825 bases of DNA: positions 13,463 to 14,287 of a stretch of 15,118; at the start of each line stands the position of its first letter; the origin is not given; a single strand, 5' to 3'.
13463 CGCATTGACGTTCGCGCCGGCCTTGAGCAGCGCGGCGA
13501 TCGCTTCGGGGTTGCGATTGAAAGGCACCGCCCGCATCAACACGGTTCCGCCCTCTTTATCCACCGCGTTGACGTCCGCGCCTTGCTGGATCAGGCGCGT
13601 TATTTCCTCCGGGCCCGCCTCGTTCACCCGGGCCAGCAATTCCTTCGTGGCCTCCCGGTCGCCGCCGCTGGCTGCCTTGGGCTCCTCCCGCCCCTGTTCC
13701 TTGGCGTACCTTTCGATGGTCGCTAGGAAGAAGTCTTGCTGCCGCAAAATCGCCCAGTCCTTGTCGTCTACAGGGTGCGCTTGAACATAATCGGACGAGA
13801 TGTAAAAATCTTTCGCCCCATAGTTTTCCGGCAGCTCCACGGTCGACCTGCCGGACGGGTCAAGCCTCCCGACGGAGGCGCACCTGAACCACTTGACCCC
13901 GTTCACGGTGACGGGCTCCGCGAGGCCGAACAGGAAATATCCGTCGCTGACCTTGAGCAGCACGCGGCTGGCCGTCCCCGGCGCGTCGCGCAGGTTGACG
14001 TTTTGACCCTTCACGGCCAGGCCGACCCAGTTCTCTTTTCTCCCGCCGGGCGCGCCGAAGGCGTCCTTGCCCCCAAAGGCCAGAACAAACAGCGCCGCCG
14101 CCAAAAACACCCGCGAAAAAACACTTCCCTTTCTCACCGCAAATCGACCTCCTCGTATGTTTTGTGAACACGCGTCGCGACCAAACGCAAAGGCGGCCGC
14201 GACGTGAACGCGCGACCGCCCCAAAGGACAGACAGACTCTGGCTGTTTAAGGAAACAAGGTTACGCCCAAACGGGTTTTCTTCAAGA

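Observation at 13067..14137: Eukaryote-like secreted ankyrin-repeat protein with SH3b domain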

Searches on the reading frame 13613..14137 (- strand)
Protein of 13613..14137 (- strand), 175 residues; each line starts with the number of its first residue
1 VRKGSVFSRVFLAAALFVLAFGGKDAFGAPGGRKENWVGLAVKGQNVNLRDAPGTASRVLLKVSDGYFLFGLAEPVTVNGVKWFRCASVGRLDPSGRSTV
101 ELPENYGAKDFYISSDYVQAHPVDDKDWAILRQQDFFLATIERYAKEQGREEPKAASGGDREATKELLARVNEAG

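Call 7: search_protein_families(library=pfam, proteins=[window:13613-14137:-], max_evalue=10)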
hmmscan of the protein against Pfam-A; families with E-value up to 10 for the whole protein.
seq(175 aa): 1 family
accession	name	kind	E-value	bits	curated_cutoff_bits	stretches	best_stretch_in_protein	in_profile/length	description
PF06347.19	SH3_4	-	0.067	13.4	24.1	1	43-67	1-25/56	Bacterial SH3 domain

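Call 19: search_protein_representatives(protein=window:13613-14050:-)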
Query: 146 residues. Proteins with E-value up to 0.001 (for the whole library): 34; up to 1e-10: 3; up to 1e-30: 1. The best 34 are listed.
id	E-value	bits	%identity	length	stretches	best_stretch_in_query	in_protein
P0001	3.2e-92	322.4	100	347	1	1-146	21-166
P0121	2.7e-15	72.9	42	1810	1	5-107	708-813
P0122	2.7e-11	59.9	32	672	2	5-96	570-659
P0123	2.4e-09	53.5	32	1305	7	18-58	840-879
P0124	3.0e-08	50.0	30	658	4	16-68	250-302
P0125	3.1e-08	49.9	35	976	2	7-92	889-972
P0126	1.1e-07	48.1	32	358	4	16-61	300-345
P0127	7.1e-07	45.5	29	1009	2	7-98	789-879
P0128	1.4e-06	44.6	30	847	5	16-59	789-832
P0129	1.0e-05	41.8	33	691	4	13-59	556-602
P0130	1.7e-05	41.1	32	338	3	15-62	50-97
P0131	1.8e-05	41.0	31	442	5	2-65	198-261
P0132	2.4e-05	40.6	28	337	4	22-99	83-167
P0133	2.5e-05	40.5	35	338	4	16-63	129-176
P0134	3.8e-05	39.9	31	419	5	12-57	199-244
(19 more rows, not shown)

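Call 20: search_protein_families(library=pfam, proteins=[P0121, P0122, P0123, P0124, P0125, P0126, P0127, P0128, P0129, P0130], max_evalue=0.001)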
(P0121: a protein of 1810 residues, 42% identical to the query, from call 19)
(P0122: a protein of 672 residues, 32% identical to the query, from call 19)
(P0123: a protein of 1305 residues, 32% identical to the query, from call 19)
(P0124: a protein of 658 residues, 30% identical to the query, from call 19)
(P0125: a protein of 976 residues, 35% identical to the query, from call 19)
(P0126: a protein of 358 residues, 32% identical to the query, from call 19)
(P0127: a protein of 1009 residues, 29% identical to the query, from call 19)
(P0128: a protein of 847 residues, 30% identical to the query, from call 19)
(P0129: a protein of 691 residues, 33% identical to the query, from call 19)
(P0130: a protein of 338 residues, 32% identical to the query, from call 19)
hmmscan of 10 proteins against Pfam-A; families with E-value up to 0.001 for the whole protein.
P0121 (1810 aa): 8 families
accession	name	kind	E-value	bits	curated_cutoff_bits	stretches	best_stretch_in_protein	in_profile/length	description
PF12796.13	Ank_2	-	8.6e-79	260.7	27.3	8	1070-1152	11-89/90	Ankyrin repeats (3 copies)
PF00023.36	Ank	-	9.1e-74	239.6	21.1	5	1088-1120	1-32/33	Ankyrin repeat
PF13637.12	Ank_4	-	6.1e-59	195.1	22.7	4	1097-1143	4-50/50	Ankyrin repeats (many copies)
PF13857.12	Ank_5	-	7.7e-44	147.7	27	3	1590-1645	1-55/56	Ankyrin repeats (many copies)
PF13606.12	Ank_3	-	3.1e-43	140.6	22.3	0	877-904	2-29/30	Ankyrin repeat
PF24521.3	Ank_KRIT1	-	4e-13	49.8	80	0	1319-1384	17-79/149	KRIT1 ankyrin-repeats domain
PF23745.1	ANK_LRRK2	-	2.8e-11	43.8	27.5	0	1506-1563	32-88/130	LRRK2 ANK repeat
PF07581.17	Glug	-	7e-11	42.2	20.5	0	187-212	2-27/28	The GLUG motif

P0122 (672 aa): 8 families
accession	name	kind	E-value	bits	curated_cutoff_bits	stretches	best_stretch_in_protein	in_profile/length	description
PF00023.36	Ank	-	7.3e-57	186.5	21.1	7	424-454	2-31/33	Ankyrin repeat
PF12796.13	Ank_2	-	1.4e-53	179.8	27.3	5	397-488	4-89/90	Ankyrin repeats (3 copies)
PF13637.12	Ank_4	-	1e-47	159.5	22.7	5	202-242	11-50/50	Ankyrin repeats (many copies)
PF13857.12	Ank_5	-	1e-45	153.6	27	6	410-462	1-53/56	Ankyrin repeats (many copies)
PF13606.12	Ank_3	-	1.8e-32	107.7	22.3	0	457-487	1-30/30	Ankyrin repeat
PF23745.1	ANK_LRRK2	-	3.2e-09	37.2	27.5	0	183-283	26-121/130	LRRK2 ANK repeat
PF08239.17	SH3_3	-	8.1e-09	36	27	1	582-653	2-54/54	Bacterial SH3 domain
PF24521.3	Ank_KRIT1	-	0.00024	21.3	80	0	450-552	39-144/149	KRIT1 ankyrin-repeats domain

P0123 (1305 aa): 2 families
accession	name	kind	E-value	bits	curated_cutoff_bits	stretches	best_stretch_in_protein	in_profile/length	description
PF04122.17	CW_binding_2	-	7.2e-55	183.9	24.9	3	1006-1094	1-72/73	Cell wall binding domain 2 (CWB2)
PF08239.17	SH3_3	-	2.6e-32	111.2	27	3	337-390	3-54/54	Bacterial SH3 domain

P0124 (658 aa): 4 families
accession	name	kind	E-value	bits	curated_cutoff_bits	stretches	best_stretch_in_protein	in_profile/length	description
PF08239.17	SH3_3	-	3.9e-50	168.3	27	5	530-583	3-53/54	Bacterial SH3 domain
PF06347.19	SH3_4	-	2.2e-12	47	24.1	0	250-276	3-29/56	Bacterial SH3 domain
PF13457.12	GW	-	1.8e-05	25.8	21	0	562-578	53-70/76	GW (Gly-Tryp) dipeptide domain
PF18348.7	SH3_16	-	0.00012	22.2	25.8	0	532-579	1-45/49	Bacterial dipeptidyl-peptidase Sh3 domain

P0125 (976 aa): 7 families
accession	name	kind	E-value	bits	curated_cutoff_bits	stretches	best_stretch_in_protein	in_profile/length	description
PF12796.13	Ank_2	-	2.7e-89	294.3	27.3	8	746-840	1-90/90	Ankyrin repeats (3 copies)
PF00023.36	Ank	-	1.5e-87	282.9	21.1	9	707-739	1-32/33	Ankyrin repeat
PF13637.12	Ank_4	-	2.8e-64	212.1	22.7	7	781-829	2-49/50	Ankyrin repeats (many copies)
PF13857.12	Ank_5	-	1.2e-62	207.5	27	7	762-816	1-56/56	Ankyrin repeats (many copies)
PF13606.12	Ank_3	-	1.7e-43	141.3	22.3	0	809-836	2-28/30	Ankyrin repeat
PF23745.1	ANK_LRRK2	-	8.1e-14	52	27.5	0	307-397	36-121/130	LRRK2 ANK repeat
PF08239.17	SH3_3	-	2.5e-05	24.8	27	0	899-954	2-39/54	Bacterial SH3 domain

P0126 (358 aa): 2 families
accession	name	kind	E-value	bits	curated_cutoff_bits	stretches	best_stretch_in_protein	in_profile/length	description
PF08239.17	SH3_3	-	1.7e-32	111.8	27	3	218-274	1-53/54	Bacterial SH3 domain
PF06347.19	SH3_4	-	8.9e-12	45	24.1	0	300-351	3-49/56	Bacterial SH3 domain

P0127 (1009 aa): 9 families
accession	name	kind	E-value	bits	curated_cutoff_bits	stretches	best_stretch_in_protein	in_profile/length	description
PF12796.13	Ank_2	-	2.3e-46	156.7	27.3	4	645-738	1-89/90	Ankyrin repeats (3 copies)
PF00023.36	Ank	-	4.3e-34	115.1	21.1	5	708-739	2-32/33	Ankyrin repeat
PF13857.12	Ank_5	-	4.8e-25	87.8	27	3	694-748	1-55/56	Ankyrin repeats (many copies)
PF13606.12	Ank_3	-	8.3e-21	72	22.3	0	606-635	1-29/30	Ankyrin repeat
PF13637.12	Ank_4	-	4.8e-19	68.4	22.7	2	580-627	3-49/50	Ankyrin repeats (many copies)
PF13229.12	Beta_helix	-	4.5e-10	39.8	25.9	1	444-536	3-93/158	Right handed beta helix region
PF08239.17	SH3_3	-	5.3e-08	33.4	27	1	799-850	2-48/54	Bacterial SH3 domain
PF05048.19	NosD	-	4.7e-05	23.3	23.6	1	417-530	15-123/212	Periplasmic copper-binding protein (NosD)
PF23745.1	ANK_LRRK2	-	0.00018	21.8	27.5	0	682-739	38-95/130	LRRK2 ANK repeat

P0128 (847 aa): 3 families
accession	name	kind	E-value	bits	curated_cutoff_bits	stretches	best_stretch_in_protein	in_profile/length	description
PF08239.17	SH3_3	-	2.2e-46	156.3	27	5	719-772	3-53/54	Bacterial SH3 domain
PF06347.19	SH3_4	-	6e-14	52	24.1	0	636-691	3-54/56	Bacterial SH3 domain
PF01510.30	Amidase_2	-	1.1e-11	45.6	26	1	227-363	3-131/131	N-acetylmuramoyl-L-alanine amidase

P0129 (691 aa): 6 families
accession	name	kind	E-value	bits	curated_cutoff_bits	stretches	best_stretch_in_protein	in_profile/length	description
PF08239.17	SH3_3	-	1.8e-64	214.2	27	6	407-462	3-54/54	Bacterial SH3 domain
PF06347.19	SH3_4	-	1.2e-19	70.2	24.1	0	559-616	3-56/56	Bacterial SH3 domain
PF13457.12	GW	-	2.7e-13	50.9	21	0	417-458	41-72/76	GW (Gly-Tryp) dipeptide domain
PF07653.23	SH3_2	-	7.3e-08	32.4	21.8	0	423-462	18-53/55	Variant SH3 domain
PF23795.1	SH3_YKFC_2nd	-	0.00034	20.8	27.4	0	280-299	31-50/57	YKFC SH3b2 domain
PF18348.7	SH3_16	-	0.00057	20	25.8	0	563-611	1-46/49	Bacterial dipeptidyl-peptidase Sh3 domain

P0130 (338 aa): 3 families
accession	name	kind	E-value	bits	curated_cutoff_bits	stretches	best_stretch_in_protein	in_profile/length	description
PF08239.17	SH3_3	-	3.5e-31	107.6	27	4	126-184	1-54/54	Bacterial SH3 domain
PF13457.12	GW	-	2.7e-07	31.6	21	0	71-104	40-71/76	GW (Gly-Tryp) dipeptide domain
PF06347.19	SH3_4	-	0.0002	21.5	24.1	0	125-177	2-48/56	Bacterial SH3 domain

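Call 28: find_homologous_proteins(query=window:13613-14050:-, max_evalue=0.01)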
Query window:13613-14050:-: 33 candidates shared short words with the query, none scored E <= 0.01.

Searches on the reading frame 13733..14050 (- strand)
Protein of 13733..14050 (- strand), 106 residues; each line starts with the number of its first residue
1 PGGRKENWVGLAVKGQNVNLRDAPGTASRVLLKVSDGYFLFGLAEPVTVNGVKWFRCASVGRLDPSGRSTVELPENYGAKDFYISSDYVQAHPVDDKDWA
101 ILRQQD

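Call 31: search_solved_structures(query=A1, max_evalue=1, show_alignments=2)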
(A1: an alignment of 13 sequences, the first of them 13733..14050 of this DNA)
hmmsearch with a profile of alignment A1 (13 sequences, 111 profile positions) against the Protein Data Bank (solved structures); distinct sequences matched with E-value up to 1: 6.
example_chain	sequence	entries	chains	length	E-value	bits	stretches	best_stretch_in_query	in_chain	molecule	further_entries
4krt_A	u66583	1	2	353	0.032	17.2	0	20-63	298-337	Autolytic lysozyme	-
5d74_A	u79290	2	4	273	0.063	16.2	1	13-58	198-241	Putative phage lysin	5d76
8b2g_A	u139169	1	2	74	0.083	15.9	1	15-61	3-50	SH3b domain-containing protein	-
4bwr_A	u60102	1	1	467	0.11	15.5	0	34-81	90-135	PROTEIN CORRESPONDING TO LOCUS C5321 FROM CFT073 E.COLI STRAIN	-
9kz1_A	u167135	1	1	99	0.13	15.3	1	13-59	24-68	N-acetylmuramoyl-L-alanine amidase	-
9ovi_A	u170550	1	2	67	0.48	13.4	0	14-42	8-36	Conserved domain protein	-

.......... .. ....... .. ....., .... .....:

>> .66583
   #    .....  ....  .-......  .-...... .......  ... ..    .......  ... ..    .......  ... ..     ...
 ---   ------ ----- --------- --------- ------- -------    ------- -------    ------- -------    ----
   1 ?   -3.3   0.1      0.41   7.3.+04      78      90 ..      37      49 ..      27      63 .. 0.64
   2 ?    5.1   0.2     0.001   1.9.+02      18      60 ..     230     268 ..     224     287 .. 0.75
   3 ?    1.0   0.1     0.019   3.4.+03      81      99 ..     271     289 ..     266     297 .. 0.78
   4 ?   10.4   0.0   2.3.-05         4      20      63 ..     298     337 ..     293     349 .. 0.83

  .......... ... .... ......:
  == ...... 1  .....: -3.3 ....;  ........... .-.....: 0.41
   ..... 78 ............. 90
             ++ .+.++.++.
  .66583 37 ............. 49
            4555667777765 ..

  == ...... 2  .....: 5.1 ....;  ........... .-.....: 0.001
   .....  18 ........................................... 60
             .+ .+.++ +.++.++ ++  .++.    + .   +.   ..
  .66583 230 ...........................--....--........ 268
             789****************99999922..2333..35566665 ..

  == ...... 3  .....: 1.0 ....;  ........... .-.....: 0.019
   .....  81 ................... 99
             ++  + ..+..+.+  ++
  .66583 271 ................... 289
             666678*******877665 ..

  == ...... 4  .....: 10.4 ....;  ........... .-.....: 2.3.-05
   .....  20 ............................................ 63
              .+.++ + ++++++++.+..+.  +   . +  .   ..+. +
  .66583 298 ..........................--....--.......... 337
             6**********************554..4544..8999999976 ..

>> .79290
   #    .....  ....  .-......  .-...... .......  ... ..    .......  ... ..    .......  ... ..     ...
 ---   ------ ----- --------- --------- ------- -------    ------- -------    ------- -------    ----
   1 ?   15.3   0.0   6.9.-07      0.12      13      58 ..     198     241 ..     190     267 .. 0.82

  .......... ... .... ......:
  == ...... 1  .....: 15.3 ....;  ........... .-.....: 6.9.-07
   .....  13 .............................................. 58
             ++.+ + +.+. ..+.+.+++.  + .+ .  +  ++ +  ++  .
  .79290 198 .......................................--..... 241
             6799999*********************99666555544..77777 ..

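Call 32: search_protein_families(library=pfam, alignment_id=A1, max_evalue=0.01)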
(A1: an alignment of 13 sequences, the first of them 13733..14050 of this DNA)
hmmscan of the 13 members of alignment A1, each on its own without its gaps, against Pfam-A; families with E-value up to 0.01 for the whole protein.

A. member 1, window:13733-14050:- (106 aa): 0 families

B. families by the number of members that match (of 13 scanned): 2 families
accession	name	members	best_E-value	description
PF08239.17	SH3_3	8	6.2e-07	Bacterial SH3 domain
PF06347.19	SH3_4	1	0.00045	Bacterial SH3 domain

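Call 41: predict_structure(alignment_id=A1)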
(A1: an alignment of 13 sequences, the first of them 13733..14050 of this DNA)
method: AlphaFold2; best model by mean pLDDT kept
length: 106 residues; sequences in the alignment: 13
mean_pLDDT: 87.5   pTM: 0.81
mean pLDDT of the five models: 87.5, 87.0, 87.1, 86.5, 84.6
residues with pLDDT >= 90: 65; 70-90: 29; 50-70: 11; < 50: 1
segments of 3 or more residues with pLDDT < 50: none
pLDDT, mean of each block of 10 residues (from residue 1): 85 95 92 93 95 94 79 63 95 91 75
secondary structure, 60 per line:
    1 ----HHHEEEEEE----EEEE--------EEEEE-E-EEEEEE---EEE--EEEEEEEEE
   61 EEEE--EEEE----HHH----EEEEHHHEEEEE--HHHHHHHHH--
elements in order: E8-13 E18-21 E30-34 E38-43 E47-49 E52-64 E67-70 E82-85 E89-93 H96-104

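Call 45: fold_search(model_id=the predicted structure, library=pdb)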
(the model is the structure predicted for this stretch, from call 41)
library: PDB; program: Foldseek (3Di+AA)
matches with E <= 10: 532; with E <= 0.001: 0
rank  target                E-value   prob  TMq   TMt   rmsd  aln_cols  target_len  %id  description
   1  9kz1                  3.1e-02  1.00  0.45  0.55   6.7        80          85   19  Crystal structure of PlySb from a chimeolysin ClyR (released 2025-10-22)
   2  9ovi_A                9.7e-02  0.98  0.41  0.61   7.3        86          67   10  Crystal Structure of SH3-like_bac-type domain (79-145) of Conserved domain protein GBAA_2967 from Bacillus anthracis A (released 2025-06-11)
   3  2kt8_MODEL_1_A        1.0e-01  1.00  0.49  0.67   2.2        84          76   13  Solution NMR structure of the CPE1231(468-535) protein from Clostridium perfringens, Northeast Structural Geno (released 2010-02-02)
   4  9a8g_A                1.1e-01  0.13  0.21  0.13  20.2       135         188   11  Structural Basis for Mis18 Complex Assembly (released 2024-05-24)
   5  3djm_D                1.2e-01  0.13  0.20  0.19  14.1       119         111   13  CRYSTAL STRUCTURE OF A PROTEIN OF UNKNOWN FUNCTION FROM DUF427 FAMILY (RSPH17029_0682) FROM RHODOBACTER SPHAEROIDES 2. (released 2008-07-01)
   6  5d74_B                1.3e-01  0.82  0.36  0.17   7.5        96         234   18  The crystal structure of Ly7917 (released 2016-08-17)
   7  3djm_A                1.4e-01  0.12  0.20  0.20  14.0       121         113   14  CRYSTAL STRUCTURE OF A PROTEIN OF UNKNOWN FUNCTION FROM DUF427 FAMILY (RSPH17029_0682) FROM RHODOBACTER SPHAEROIDES 2. (released 2008-07-01)
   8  5d74_A                1.4e-01  0.72  0.35  0.17   7.6        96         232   18  The crystal structure of Ly7917 (released 2016-08-17)
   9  6biq_B                1.5e-01  0.97  0.43  0.19   6.7        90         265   13  Structure of NlpC2 from Trichomonas vaginalis (released 2018-11-07)
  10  6biq_A                1.7e-01  0.96  0.43  0.19   6.6        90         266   13  Structure of NlpC2 from Trichomonas vaginalis (released 2018-11-07)
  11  8aj8_B                1.7e-01  0.08  0.16  0.06  10.0        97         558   11  Structure of p110 gamma bound to the p84 regulatory subunit (released 2023-03-22)
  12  9a8g_E                1.9e-01  0.12  0.22  0.14  15.9       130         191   12  Structural Basis for Mis18 Complex Assembly (released 2024-05-24)
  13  4epc                  2.3e-01  0.92  0.43  0.31   5.6        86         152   12  Crystal structure of Autolysin repeat domains from Staphylococcus epidermidis (released 2012-06-06)
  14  5d76_B                2.3e-01  0.63  0.34  0.17   7.8        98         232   17  The crystal structure of Ly7917 with the hydrolyzing product of MDP (released 2016-08-17)
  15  6bim                  2.4e-01  0.66  0.39  0.17   5.8        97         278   15  Structure of NlpC1 from Trichomonas vaginalis (released 2018-11-07)
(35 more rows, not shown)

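Call 49: find_related_loci(query=A2, collection=metagenome_contigs, flank=8000)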
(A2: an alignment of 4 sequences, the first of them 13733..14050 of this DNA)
Query A2 (106 aa) in metagenome_contigs; peptide patterns used: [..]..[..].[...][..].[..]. (x = any residue, [..] = any of these).
13 stretches matched a pattern; 2 encode a relative of the query (tblastn E <= 1e-3); 2 distinct loci.
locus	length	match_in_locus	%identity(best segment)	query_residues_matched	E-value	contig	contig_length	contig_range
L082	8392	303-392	53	11-40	5e-6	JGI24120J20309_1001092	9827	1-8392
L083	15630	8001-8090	53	11-40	5e-6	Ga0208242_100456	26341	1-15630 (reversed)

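Call 68: search_protein_families(library=ncbifam, proteins=[window:13733-14050:-], max_evalue=0.01)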
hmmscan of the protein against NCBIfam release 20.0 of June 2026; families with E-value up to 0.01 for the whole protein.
window:13733-14050:- (106 aa): 0 families
